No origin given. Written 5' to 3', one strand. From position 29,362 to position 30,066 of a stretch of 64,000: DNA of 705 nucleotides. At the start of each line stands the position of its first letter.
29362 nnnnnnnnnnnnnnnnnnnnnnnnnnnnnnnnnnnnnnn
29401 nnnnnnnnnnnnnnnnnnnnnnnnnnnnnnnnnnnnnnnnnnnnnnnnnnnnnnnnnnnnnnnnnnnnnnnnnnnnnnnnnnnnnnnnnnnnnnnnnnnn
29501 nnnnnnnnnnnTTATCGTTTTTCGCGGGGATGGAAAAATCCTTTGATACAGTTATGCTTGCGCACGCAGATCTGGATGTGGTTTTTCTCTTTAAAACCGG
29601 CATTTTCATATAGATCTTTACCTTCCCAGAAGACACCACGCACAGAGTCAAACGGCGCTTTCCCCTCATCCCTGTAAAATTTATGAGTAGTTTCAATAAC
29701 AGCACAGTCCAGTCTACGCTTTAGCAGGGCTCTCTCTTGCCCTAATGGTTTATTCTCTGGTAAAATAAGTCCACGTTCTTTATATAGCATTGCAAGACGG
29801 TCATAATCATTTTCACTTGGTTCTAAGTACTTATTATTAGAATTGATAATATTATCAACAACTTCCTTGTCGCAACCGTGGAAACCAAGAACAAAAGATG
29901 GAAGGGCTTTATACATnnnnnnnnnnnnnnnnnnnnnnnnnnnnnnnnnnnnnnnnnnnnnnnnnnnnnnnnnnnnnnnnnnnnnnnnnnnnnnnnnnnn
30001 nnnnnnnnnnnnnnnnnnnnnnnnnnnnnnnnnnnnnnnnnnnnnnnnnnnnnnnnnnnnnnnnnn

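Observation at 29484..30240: Low-GC two-gene islet wedged between a membrane-protein gene and hom: candidate toxin/antitoxin-like or mobile cassette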

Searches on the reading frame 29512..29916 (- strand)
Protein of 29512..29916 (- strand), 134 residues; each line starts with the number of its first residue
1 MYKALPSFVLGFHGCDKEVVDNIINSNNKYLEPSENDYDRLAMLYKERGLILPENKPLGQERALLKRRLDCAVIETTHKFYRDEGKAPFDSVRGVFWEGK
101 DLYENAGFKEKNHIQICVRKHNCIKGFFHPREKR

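Call 4: search_protein_families(library=pfam, proteins=[window:29512-29916:-], max_evalue=1)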
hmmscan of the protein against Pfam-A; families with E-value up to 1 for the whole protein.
window:29512-29916:- (134 aa): 0 families

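Call 5: search_protein_families(library=ncbifam, proteins=[window:29512-29916:-], max_evalue=1)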
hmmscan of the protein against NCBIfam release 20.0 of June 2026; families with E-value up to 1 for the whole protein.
window:29512-29916:- (134 aa): 0 families

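Call 6: search_protein_families(library=padloc, proteins=[window:29512-29916:-], max_evalue=1)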
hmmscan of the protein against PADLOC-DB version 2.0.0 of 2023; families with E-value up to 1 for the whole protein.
window:29512-29916:- (134 aa): 0 families

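Call 7: find_homologous_proteins(query=window:29512-29916:-, max_evalue=0.01)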
Query window:29512-29916:- (134 aa): 2612 proteins with E <= 0.01 among 2614 candidates; the best 120 are listed.
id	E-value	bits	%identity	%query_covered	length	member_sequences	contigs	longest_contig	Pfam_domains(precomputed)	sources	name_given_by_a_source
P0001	2.8e-88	311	100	100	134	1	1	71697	-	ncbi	-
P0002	1.3e-54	202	61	84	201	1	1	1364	-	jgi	jgi:hypothetical protein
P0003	4.2e-52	194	57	87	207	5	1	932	-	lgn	-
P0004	3.5e-51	191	59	84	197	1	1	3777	-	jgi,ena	-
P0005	9.6e-51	189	61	76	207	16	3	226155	-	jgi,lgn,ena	-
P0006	3.1e-50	187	61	84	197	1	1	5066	-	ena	-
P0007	7.0e-50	186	60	78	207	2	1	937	-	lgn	-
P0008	6.3e-48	180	66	71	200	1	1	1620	-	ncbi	-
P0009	4.0e-47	177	62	72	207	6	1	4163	-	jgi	-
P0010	3.2e-46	174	52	87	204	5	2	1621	-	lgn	-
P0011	2.3e-45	172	40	97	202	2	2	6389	-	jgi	jgi:hypothetical protein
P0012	1.4e-44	169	43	99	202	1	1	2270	-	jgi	jgi:hypothetical protein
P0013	1.7e-44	169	56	81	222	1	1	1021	-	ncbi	-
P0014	2.4e-44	168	54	87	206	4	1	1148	-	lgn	-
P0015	2.9e-44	168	57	78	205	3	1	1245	-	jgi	jgi:hypothetical protein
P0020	8.3e-44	167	43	97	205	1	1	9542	-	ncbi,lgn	-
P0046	5.5e-42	161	59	69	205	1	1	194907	-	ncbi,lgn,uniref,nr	ncbi:hypothetical protein EDC39_107145 [Geothermobacter ehrlichii]|uniref:DUF3990 domain-containing 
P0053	8.4e-42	160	59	80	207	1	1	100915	-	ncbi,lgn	-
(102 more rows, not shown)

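Call 10: search_protein_families(library=pfam, proteins=[P0005, P0046, P0053, P0002, P0020], max_evalue=1)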
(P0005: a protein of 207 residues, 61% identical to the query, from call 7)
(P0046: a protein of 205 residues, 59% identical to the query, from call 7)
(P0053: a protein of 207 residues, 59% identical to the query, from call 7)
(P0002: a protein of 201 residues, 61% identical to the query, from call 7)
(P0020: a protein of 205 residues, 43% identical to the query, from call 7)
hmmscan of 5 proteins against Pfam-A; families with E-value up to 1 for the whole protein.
P0005 (207 aa): 1 family
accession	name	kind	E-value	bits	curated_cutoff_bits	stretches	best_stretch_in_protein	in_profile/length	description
PF00644.27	PARP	-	0.0016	18.4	26.7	1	10-108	51-141/199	Poly(ADP-ribose) polymerase catalytic domain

P0046 (205 aa): 0 families

P0053 (207 aa): 1 family
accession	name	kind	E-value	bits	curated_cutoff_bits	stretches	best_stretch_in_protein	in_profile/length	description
PF00644.27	PARP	-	0.015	15.3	26.7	1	10-113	51-146/199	Poly(ADP-ribose) polymerase catalytic domain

P0002 (201 aa): 0 families

P0020 (205 aa): 1 family
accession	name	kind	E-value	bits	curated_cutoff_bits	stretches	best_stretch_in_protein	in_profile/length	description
PF00644.27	PARP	-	0.13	12.2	26.7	1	9-114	50-148/199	Poly(ADP-ribose) polymerase catalytic domain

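Call 11: find_encoding_contigs(protein=P0005, flank=4000, max_places=3)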
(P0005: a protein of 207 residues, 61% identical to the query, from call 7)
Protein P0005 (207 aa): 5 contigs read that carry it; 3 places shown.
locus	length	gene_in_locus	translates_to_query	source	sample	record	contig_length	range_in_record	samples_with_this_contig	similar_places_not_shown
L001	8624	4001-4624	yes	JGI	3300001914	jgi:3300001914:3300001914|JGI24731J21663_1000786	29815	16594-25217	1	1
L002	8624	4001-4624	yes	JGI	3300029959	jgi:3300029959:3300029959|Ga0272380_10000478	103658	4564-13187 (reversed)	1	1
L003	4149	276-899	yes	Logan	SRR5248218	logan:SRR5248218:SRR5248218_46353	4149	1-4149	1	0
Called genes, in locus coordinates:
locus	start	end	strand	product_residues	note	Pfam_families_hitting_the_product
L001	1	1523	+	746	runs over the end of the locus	PF13588:HSDR_N_2, PF02384:N6_Mtase, PF01170:UPF0020 (faint), PF20473:MmeI_Mtase (faint), PF07669:Eco57I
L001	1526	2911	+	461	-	PF01420:Methylase_S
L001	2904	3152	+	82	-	-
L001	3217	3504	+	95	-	PF13744:HTH_37, PF13560:HTH_31 (weak), PF01381:HTH_3 (weak)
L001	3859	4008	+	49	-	-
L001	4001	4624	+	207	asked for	-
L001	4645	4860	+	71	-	PF13560:HTH_31 (weak), PF13744:HTH_37, PF01381:HTH_3 (weak)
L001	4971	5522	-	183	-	PF02525:Flavodoxin_2, PF03358:FMN_red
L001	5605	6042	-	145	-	PF00892:EamA (weak)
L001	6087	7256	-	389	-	PF01321:Creatinase_N, PF00557:Peptidase_M24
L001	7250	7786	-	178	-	PF00881:Nitroreductase, PF14512:TM1586_NiRdase (weak)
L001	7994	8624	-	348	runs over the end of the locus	PF03061:4HBT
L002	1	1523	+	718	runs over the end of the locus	PF13588:HSDR_N_2, PF02384:N6_Mtase, PF01170:UPF0020 (faint), PF20473:MmeI_Mtase (faint), PF07669:Eco57I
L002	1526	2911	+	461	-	PF01420:Methylase_S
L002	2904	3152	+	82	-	-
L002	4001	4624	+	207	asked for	-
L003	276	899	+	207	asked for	-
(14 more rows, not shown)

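Call 12: find_encoding_contigs(protein=P0046, flank=4000, max_places=2)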
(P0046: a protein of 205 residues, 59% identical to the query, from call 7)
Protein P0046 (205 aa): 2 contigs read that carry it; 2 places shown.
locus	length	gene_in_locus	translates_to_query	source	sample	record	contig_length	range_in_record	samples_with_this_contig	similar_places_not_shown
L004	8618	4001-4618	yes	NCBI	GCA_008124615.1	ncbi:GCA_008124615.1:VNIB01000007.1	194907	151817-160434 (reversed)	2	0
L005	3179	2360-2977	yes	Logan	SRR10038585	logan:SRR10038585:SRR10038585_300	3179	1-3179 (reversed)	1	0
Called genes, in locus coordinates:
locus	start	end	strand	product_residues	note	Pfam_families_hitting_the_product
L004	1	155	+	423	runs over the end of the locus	PF13439:Glyco_transf_4, PF13579:Glyco_trans_4_4, PF00534:Glycos_transf_1, PF13692:Glyco_trans_1_4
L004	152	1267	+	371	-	PF02350:Epimerase_2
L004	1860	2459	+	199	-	-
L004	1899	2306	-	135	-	-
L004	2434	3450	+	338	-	-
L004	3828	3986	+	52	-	-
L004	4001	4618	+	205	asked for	-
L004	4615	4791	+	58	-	-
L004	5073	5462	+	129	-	PF13366:PDDEXK_3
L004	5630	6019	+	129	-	-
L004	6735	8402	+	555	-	PF00953:Glycos_transf_4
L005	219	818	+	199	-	-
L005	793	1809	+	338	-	-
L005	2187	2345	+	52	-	-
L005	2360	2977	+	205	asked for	-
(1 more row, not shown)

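Call 17: search_protein_representatives(protein=window:29512-29916:-)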
Query: 134 residues. Proteins with E-value up to 0.001 (for the whole library): 1143; up to 1e-10: 481; up to 1e-30: 8. The best 150 are listed.
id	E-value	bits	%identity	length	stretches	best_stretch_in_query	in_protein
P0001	8.8e-89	310.7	100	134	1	1-134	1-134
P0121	1.1e-37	145.2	52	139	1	1-131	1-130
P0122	1.7e-34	134.8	50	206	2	27-131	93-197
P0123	1.2e-33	132.0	54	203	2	35-132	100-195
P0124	1.3e-33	132.0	46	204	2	31-132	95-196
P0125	5.5e-33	129.9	52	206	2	29-132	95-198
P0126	3.4e-32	127.4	49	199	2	27-133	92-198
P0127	8.9e-31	122.8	50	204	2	37-132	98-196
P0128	5.6e-30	120.2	51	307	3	87-132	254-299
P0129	2.7e-29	118.0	52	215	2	38-132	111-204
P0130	5.1e-29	117.1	57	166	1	28-132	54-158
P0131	9.9e-29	116.2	50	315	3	87-132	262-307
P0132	1.0e-28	116.1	52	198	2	38-132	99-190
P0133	5.2e-28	113.8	44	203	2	35-133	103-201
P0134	8.1e-28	113.2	47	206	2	41-132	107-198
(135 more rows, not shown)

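Call 22: search_solved_structures(query=A3, max_evalue=10, show_alignments=2)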
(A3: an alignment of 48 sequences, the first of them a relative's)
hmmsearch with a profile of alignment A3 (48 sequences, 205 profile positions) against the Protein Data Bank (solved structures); distinct sequences matched with E-value up to 10: 3.
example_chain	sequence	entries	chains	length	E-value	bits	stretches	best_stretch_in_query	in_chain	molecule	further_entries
23as_0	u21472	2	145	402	0.53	12.9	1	3-67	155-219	Sorting nexin 1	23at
8ir2_A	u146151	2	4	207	0.92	12.1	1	24-81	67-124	SMC5-SMC6 complex localization factor protein 1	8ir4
4n27_A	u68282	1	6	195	1.6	11.3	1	110-159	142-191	Bacterial transferase hexapeptide repeat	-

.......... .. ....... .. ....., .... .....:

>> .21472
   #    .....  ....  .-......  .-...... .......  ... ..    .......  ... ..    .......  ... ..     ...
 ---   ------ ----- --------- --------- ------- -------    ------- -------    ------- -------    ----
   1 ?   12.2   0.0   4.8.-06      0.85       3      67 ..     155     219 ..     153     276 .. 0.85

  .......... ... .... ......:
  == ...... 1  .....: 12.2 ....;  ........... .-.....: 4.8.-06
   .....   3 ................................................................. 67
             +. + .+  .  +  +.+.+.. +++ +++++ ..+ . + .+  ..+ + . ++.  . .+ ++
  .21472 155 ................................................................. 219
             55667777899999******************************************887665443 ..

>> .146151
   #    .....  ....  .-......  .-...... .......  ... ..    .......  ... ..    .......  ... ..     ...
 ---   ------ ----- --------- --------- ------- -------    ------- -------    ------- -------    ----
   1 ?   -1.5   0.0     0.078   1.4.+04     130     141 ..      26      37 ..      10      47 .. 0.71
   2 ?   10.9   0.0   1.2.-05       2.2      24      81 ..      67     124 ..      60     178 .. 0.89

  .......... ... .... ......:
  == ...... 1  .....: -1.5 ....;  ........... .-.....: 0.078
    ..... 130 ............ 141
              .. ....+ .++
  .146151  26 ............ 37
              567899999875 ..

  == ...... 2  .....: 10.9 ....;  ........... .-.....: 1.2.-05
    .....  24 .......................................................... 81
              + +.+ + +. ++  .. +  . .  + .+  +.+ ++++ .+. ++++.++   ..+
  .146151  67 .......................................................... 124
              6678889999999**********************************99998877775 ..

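Call 27: find_encoding_contigs(protein=P0001, flank=6000, max_places=4)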
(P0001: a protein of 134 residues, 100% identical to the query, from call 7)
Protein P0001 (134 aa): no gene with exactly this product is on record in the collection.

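Call 30: predict_structure(alignment_id=A3)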
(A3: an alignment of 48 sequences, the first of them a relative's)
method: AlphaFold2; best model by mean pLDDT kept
length: 201 residues; sequences in the alignment: 48
mean_pLDDT: 87.5   pTM: 0.84
mean pLDDT of the five models: 87.5, 87.1, 86.9, 83.2, 79.7
residues with pLDDT >= 90: 126; 70-90: 55; 50-70: 16; < 50: 4
segments of 3 or more residues with pLDDT < 50: 1-4
pLDDT, mean of each block of 10 residues (from residue 1): 66 96 89 79 92 93 81 93 94 93 96 95 61 81 92 93 86 86 94 92 71
secondary structure, 60 per line:
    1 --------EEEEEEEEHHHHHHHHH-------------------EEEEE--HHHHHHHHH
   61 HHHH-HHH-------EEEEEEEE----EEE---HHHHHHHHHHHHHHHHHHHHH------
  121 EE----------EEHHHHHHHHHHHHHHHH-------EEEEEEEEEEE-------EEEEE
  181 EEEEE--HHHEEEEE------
elements in order: E9-16 H17-25 E45-49 H52-64 E76-83 E88-90 H94-114 H135-150 E158-168 E176-185 E191-195

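Call 33: fold_search(model_id=the predicted structure, library=pdb)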
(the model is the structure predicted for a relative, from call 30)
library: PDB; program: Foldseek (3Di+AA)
matches with E <= 10: 158; with E <= 0.001: 1
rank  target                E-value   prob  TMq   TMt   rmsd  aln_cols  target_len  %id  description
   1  9k3a_B                6.7e-04  1.00  0.43  0.10  10.0       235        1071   12  Cyanophage A4 pre-ejectosome with C1 symmetry (released 2025-04-09)
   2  6kyf                  6.3e-02  0.54  0.32  0.41   8.3       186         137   10  Crystal structure of an anti-CRISPR protein (released 2020-09-23)
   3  1yj9_R                3.7e-01  0.08  0.14  0.18  10.9       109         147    8  Crystal Structure Of The Mutant 50S Ribosomal Subunit Of Haloarcula Marismortui Containing a three residue deletion in (released 2005-04-26)
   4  6skf_BV               4.8e-01  0.04  0.11  0.13  12.8       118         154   12  Cryo-EM Structure of T. kodakarensis 70S ribosome (released 2020-07-29)
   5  1f0l_A                5.1e-01  0.23  0.35  0.17   8.6       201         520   14  1.55 ANGSTROM CRYSTAL STRUCTURE OF WILD TYPE DIPHTHERIA TOXIN (released 2000-11-16)
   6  8tfi                  6.5e-01  0.14  0.19  0.20   5.9        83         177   19  tRNA 2'-phosphotransferase (Tpt1) from Pyrococcus horikoshii (released 2023-11-08)
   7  3pd5_A                8.4e-01  0.04  0.16  0.20  18.2       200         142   12  Crystal structure of the editing domain of threonyl-tRNA synthetase from Pyrococcus abyssi in complex with an analog o (released 2010-12-08)
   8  6c0f_P                8.4e-01  0.03  0.11  0.16  12.9       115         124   11  Yeast nucleolar pre-60S ribosomal subunit (state 2) (released 2018-03-14)
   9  7l5c_D                8.9e-01  0.12  0.13  0.10   8.3        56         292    5  Structure of copper bound MEMO1 (released 2022-01-19)
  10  3pd4_A                8.9e-01  0.04  0.17  0.21  18.6       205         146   11  Crystal structure of the editing domain of threonyl-tRNA synthetase from Pyrococcus abyssi in complex with glycyl-3'-a (released 2010-12-08)
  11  9hh3_A                9.5e-01  0.11  0.22  0.12   9.3       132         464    8  Structure of the apo ZgCgsA carrageenan-sulfatase (S1_19) from the marine bacterium Zobellia galactanivorans (released 2025-06-04)
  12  9ldi                  1.1e+00  0.30  0.24  0.26   4.3        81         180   15  The complex structure of TkoKptA/2',3',5'-p-A (released 2025-11-12)
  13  9hh2_B                1.1e+00  0.11  0.23  0.12   9.2       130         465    9  Crystal structure of the family S1_19 carrageenan sulfatase ZgCgsA from Zobellia galactanivorans in complex with hybri (released 2025-06-04)
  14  8u0j_A                1.1e+00  0.01  0.11  0.05  25.2       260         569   12  DdmE in complex with guide and target DNA (released 2024-07-03)
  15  4ow6_A                1.3e+00  0.14  0.37  0.19   7.7       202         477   16  Crystal structure of Diphtheria Toxin at acidic pH (released 2014-04-02)
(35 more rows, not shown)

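Call 39: find_related_loci(query=A3, collection=metagenome_contigs, flank=4000)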
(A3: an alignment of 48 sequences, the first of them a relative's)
Query A3 (201 aa) in metagenome_contigs; peptide patterns used: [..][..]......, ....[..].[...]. (x = any residue, [..] = any of these).
600 stretches matched a pattern (row limit reached: there are more); 544 encode a relative of the query (tblastn E <= 1e-3); the best 80 are kept; 80 distinct loci.
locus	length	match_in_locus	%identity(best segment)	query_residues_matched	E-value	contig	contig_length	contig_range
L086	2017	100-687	73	1-200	5e-103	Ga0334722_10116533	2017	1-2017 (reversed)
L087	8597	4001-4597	68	1-199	2e-91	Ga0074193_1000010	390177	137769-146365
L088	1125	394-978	65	1-197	3e-90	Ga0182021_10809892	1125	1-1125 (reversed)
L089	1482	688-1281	62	1-199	1e-82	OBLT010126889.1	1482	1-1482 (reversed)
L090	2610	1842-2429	57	1-199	1e-76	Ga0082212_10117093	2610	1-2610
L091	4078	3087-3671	58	1-200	1e-74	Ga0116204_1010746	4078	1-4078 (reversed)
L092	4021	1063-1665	57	1-199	3e-74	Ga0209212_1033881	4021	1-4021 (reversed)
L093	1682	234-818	58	1-199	2e-76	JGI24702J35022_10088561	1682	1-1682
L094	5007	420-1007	56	1-197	3e-73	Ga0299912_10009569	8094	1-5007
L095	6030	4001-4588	56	1-198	1e-72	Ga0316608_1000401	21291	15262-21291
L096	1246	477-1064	55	1-199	7e-77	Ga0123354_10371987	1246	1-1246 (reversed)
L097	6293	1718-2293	58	1-198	2e-71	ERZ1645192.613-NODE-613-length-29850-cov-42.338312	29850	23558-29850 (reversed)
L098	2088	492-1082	54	1-199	3e-73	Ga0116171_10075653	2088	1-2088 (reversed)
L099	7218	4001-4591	54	1-199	3e-71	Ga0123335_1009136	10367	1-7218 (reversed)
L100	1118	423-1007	55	1-199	3e-76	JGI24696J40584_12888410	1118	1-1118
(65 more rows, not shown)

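Call 40: find_related_loci(query=A3, collection=viral_contigs, flank=4000)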
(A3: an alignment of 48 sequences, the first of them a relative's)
Query A3 (201 aa) in viral_contigs; peptide patterns used: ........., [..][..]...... (x = any residue, [..] = any of these).
90 stretches matched a pattern; 61 encode a relative of the query (tblastn E <= 1e-3); 61 distinct loci.
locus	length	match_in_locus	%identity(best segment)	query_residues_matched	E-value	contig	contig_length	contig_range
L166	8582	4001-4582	53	1-199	1e-69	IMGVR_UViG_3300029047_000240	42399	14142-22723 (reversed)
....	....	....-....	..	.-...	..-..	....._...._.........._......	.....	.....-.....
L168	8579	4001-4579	55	1-198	4e-68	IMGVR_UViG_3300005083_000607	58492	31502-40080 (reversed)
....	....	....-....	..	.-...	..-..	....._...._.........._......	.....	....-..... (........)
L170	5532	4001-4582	53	1-199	4e-64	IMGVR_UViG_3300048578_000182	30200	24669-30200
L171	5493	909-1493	51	1-197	4e-62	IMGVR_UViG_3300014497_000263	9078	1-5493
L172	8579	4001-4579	51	2-197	9e-62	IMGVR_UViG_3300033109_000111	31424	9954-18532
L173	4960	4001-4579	51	2-197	9e-62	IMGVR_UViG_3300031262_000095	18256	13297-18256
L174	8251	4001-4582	49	1-199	9e-61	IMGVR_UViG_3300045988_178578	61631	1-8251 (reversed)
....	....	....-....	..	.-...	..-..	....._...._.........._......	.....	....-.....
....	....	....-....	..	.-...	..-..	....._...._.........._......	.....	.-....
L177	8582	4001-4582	49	1-199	6e-59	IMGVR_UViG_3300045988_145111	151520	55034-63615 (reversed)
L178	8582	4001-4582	49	1-199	6e-59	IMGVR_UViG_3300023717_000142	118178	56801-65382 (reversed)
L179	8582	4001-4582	49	1-199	6e-59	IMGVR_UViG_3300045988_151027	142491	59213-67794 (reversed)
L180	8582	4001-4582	49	1-199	6e-59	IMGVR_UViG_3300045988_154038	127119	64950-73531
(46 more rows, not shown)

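Call 43: search_protein_families(library=phrogs, proteins=[P0005, P0002, P0053, window:29512-29916:-], max_evalue=0.1)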
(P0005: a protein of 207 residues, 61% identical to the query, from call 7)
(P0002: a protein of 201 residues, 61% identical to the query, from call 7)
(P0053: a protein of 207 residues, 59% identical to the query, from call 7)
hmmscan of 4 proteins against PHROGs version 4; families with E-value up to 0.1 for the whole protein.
P0005 (207 aa): 1 family
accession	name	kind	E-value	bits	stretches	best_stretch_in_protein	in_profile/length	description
phrog_14664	-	unknown function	5.4e-25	89.5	1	8-198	4-188/193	-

P0002 (201 aa): 1 family
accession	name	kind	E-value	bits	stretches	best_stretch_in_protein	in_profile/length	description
phrog_14664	-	unknown function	1.3e-22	81.7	1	8-199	4-189/193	-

P0053 (207 aa): 1 family
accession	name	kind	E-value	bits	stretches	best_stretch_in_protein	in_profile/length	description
phrog_14664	-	unknown function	2.6e-21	77.4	1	9-199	5-189/193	-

window:29512-29916:- (134 aa): 1 family
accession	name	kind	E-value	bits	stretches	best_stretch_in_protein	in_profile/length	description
phrog_14664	-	unknown function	5.5e-10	40.5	2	60-130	119-187/193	-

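Call 44: search_protein_families(library=ncbifam, proteins=[P0005, P0002, P0053], max_evalue=1)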
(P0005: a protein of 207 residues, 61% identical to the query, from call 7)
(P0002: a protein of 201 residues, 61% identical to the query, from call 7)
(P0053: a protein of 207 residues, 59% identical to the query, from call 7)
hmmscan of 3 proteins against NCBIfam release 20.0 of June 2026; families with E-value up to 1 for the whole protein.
P0005 (207 aa): 0 families

P0002 (201 aa): 0 families

P0053 (207 aa): 0 families

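Call 49: search_dna_similar(query=P0002, collection=phages, mode=protein, max_rows=25)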
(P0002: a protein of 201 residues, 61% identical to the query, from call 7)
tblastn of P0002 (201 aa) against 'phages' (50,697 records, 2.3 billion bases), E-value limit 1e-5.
Records with a match: 2; places in all: 2; records where one place covers at least 80% of the query: 0.
Best place of each record, by identity: <60% 2.
By first word of the organism name: Synechococcus 2.
By host as written in the record: Synechococcus sp. KSHK05 2.
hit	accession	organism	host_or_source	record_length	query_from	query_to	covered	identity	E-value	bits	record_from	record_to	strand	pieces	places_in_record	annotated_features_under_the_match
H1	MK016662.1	Synechococcus phage S-B28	Synechococcus sp. KSHK05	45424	9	81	36%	38.4%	1e-8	59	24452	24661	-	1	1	hypothetical protein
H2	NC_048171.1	Synechococcus phage S-B28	Synechococcus sp. KSHK05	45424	9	81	36%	38.4%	1e-8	59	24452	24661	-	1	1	hypothetical protein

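Call 52: fold_search(model_id=the predicted structure, library=viral)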
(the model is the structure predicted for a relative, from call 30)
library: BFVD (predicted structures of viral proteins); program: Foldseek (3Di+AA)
matches with E <= 10: 223; with E <= 0.001: 3
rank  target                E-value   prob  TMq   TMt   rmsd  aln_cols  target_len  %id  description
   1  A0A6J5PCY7            7.1e-06  1.00  0.47  0.12  10.9       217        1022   12  ParB/Sulfiredoxin [uncultured Caudovirales phage]
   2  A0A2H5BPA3            5.3e-05  1.00  0.40  0.52   7.8       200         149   14  ART-PolyVal-like domain-containing protein [Salmonella phage Mutine]
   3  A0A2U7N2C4            9.1e-04  1.00  0.34  0.53  10.8       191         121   12  Uncharacterized protein [Pseudomonas phage PspYZU01]
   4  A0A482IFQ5            2.2e-03  1.00  0.28  0.44   4.0        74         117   38  DUF6321 domain-containing protein [Synechococcus phage S-B28]
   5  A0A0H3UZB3            2.4e-03  0.98  0.40  0.40   7.8       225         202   12  (no name in the UniProt tables at hand)
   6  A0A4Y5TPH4            2.7e-03  0.98  0.43  0.46   9.7       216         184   17  Uncharacterized protein [Serratia phage Moabite]
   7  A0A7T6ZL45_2          3.2e-03  0.97  0.35  0.11  10.3       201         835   15  (no name in the UniProt tables at hand)
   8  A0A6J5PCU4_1          4.4e-03  0.85  0.31  0.07   8.0       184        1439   12  Uncharacterized protein (Fragment) [uncultured Caudovirales phage]
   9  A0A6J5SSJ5            5.0e-03  0.87  0.35  0.25  10.9       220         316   10  Uncharacterized protein [uncultured Caudovirales phage]
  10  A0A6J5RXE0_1          6.9e-03  0.97  0.40  0.07   6.7       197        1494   10  Uncharacterized protein [uncultured Caudovirales phage]
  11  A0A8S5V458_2          8.3e-03  0.63  0.32  0.08  15.1       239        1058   11  PolyVal ADP-Ribosyltransferase [Myoviridae sp. ct8iP21]
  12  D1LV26                1.5e-02  0.63  0.33  0.14   8.9       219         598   11  (no name in the UniProt tables at hand)
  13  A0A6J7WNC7            2.8e-02  0.90  0.42  0.10   8.6       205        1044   14  LT_GEWL domain containing protein (Fragment) [uncultured Caudovirales phage]
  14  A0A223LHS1            2.9e-02  0.72  0.34  0.39   8.5       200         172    8  Uncharacterized protein [Erwinia phage vB_EamM_RisingSun]
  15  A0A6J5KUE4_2          3.6e-02  0.47  0.35  0.08  14.7       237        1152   12  NAT_SF domain containing protein [uncultured Caudovirales phage]
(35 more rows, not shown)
